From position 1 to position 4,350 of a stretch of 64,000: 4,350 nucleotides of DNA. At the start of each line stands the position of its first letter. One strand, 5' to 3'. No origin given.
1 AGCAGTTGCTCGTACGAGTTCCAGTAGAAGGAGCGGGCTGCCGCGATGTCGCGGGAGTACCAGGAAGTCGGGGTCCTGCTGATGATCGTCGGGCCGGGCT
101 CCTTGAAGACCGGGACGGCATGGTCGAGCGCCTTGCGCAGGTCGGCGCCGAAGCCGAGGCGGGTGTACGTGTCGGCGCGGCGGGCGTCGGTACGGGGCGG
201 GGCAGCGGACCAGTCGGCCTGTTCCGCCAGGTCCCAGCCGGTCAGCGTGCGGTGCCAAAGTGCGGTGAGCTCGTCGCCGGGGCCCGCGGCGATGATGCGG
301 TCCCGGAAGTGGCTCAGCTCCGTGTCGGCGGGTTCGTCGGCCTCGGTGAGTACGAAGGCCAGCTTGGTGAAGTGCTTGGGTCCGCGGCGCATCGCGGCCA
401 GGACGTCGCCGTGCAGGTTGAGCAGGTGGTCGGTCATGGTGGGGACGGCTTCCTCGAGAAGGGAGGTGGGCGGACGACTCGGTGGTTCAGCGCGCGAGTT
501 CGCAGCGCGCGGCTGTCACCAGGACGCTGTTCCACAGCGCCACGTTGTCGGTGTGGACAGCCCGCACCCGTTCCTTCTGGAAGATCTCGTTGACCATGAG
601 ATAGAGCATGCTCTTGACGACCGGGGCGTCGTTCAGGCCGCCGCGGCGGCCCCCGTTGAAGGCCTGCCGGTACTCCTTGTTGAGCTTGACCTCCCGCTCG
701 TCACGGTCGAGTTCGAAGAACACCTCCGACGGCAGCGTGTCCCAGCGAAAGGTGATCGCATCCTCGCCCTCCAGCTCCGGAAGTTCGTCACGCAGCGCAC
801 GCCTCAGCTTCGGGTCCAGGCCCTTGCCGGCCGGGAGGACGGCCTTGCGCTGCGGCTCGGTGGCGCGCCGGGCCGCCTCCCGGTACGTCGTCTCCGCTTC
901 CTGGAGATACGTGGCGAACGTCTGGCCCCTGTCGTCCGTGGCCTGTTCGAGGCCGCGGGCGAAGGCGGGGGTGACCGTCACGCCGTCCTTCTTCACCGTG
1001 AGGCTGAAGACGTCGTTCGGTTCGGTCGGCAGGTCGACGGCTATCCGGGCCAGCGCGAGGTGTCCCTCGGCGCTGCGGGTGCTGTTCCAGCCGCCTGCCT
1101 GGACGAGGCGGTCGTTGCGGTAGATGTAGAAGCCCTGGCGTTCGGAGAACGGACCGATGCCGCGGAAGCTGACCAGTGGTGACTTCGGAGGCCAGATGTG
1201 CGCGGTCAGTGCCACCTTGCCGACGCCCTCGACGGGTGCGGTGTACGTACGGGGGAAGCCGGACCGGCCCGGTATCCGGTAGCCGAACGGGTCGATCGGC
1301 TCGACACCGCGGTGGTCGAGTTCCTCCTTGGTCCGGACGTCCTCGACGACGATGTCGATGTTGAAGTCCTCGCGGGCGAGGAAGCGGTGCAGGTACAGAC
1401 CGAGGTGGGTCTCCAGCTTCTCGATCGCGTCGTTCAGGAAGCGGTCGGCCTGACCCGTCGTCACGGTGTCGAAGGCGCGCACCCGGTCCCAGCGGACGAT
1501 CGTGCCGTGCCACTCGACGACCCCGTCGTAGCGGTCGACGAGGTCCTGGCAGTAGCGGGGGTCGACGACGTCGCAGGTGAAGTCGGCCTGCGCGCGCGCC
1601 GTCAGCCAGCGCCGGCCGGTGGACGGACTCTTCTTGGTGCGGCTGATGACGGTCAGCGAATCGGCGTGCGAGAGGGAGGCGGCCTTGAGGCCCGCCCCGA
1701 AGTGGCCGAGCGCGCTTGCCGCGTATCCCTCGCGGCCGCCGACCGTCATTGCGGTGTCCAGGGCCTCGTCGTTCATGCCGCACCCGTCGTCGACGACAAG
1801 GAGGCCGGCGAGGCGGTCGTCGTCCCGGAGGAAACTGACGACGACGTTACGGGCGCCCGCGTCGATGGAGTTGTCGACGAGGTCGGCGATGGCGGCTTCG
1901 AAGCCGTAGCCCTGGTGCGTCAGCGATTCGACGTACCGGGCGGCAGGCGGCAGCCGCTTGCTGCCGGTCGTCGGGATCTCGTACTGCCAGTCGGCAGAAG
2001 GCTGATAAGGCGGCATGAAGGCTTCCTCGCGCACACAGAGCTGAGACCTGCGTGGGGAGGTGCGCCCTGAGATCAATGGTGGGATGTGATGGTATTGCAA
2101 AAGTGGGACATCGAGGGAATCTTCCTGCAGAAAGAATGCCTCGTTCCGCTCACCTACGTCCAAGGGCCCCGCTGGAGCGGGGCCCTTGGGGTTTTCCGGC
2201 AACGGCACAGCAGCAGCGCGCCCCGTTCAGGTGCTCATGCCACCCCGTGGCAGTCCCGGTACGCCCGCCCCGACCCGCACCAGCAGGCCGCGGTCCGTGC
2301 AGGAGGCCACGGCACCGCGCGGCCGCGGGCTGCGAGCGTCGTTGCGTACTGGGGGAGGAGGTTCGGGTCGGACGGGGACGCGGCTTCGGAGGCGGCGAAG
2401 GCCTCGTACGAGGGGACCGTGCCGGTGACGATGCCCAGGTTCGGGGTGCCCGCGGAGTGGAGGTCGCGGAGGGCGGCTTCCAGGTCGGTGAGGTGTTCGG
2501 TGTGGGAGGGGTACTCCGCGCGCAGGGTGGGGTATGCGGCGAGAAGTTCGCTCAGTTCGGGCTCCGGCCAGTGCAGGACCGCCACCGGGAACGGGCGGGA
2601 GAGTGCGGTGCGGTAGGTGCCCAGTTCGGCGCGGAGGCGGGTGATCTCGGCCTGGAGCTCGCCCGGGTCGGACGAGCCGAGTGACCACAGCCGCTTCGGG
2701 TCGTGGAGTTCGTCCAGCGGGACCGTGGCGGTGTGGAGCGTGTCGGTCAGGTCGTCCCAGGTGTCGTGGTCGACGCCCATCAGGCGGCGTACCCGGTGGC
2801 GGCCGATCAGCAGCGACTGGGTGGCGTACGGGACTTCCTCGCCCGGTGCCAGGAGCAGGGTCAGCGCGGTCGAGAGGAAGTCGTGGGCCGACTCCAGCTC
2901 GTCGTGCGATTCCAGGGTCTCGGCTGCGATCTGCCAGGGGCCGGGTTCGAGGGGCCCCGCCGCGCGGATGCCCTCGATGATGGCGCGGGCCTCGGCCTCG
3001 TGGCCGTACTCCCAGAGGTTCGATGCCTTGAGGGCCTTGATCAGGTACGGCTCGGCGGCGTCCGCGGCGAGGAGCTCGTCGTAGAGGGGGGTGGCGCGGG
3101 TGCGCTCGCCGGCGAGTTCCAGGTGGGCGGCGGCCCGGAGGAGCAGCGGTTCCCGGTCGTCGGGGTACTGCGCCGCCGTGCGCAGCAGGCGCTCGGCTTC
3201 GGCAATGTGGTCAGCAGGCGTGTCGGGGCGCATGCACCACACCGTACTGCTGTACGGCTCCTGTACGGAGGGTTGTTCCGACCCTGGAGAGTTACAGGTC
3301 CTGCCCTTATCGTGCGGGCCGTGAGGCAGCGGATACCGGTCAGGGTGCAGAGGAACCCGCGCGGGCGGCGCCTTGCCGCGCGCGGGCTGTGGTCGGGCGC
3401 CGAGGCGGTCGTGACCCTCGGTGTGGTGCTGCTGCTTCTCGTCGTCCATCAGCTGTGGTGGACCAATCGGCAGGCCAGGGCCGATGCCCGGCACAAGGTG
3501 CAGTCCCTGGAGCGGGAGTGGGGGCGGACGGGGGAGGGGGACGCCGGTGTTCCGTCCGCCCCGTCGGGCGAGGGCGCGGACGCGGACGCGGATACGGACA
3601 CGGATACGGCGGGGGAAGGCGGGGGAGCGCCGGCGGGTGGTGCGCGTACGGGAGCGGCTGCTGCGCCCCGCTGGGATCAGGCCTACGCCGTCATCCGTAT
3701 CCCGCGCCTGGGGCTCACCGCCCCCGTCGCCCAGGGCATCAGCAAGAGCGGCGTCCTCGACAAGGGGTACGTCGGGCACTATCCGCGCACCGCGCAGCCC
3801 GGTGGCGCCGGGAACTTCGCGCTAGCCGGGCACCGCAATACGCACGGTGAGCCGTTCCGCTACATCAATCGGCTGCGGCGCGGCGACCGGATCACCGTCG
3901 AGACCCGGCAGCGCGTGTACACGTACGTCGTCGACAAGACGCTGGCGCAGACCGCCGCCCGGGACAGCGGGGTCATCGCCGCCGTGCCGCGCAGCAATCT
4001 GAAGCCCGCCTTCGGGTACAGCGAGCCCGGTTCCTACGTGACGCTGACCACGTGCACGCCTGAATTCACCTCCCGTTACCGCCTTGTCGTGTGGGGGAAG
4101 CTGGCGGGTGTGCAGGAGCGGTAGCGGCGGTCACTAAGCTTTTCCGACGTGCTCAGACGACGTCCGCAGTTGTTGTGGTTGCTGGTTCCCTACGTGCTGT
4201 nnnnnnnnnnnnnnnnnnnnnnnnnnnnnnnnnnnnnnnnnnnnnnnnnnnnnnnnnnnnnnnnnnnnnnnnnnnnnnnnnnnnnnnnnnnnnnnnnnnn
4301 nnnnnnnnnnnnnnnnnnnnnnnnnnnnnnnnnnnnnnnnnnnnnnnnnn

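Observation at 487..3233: Co-directional pair: TPR-like SEC-C-motif protein followed by a GHKL (MORC/Hsp90-like) ATPase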

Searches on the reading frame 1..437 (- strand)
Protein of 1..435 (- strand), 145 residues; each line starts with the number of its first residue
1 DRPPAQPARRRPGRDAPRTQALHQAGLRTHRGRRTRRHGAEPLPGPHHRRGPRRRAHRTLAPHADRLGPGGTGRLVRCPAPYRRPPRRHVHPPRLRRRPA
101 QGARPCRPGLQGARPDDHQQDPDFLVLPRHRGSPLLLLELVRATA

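Call 7: search_protein_families(library=pfam, proteins=[window:1-435:-], max_evalue=0.1)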
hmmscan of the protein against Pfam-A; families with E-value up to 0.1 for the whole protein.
window:1-435:- (145 aa): 0 families

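Call 8: search_protein_families(library=padloc, proteins=[window:1-435:-], max_evalue=0.1)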
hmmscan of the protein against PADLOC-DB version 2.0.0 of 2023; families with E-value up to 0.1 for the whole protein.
window:1-435:- (145 aa): 0 families

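Call 9: search_protein_families(library=ncbifam, proteins=[window:1-435:-], max_evalue=0.1)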
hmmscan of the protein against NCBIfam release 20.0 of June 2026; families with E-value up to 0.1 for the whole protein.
window:1-435:- (145 aa): 0 families

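Call 11: search_protein_families(library=pfam, proteins=[window:3-437:-], max_evalue=1)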
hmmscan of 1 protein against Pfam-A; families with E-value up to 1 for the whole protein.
window:3-437:- (145 aa): 0 families

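Call 12: search_protein_families(library=padloc, proteins=[window:3-437:-], max_evalue=1)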
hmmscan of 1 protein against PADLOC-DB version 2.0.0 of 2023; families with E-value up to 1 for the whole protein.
window:3-437:- (145 aa): 0 families

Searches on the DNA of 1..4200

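Call 71: search_rna_families(source=window, start=1, end=4200, threshold=evalue, max_evalue=1)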
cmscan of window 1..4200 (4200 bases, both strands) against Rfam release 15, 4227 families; matches with E-value up to 1: 1.
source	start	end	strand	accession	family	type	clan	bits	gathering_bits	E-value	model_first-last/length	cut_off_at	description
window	2113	2193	+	RF02231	sX12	Gene; sRNA;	-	26.8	106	0.085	1-78/78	no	Xanthomonas sRNA sX12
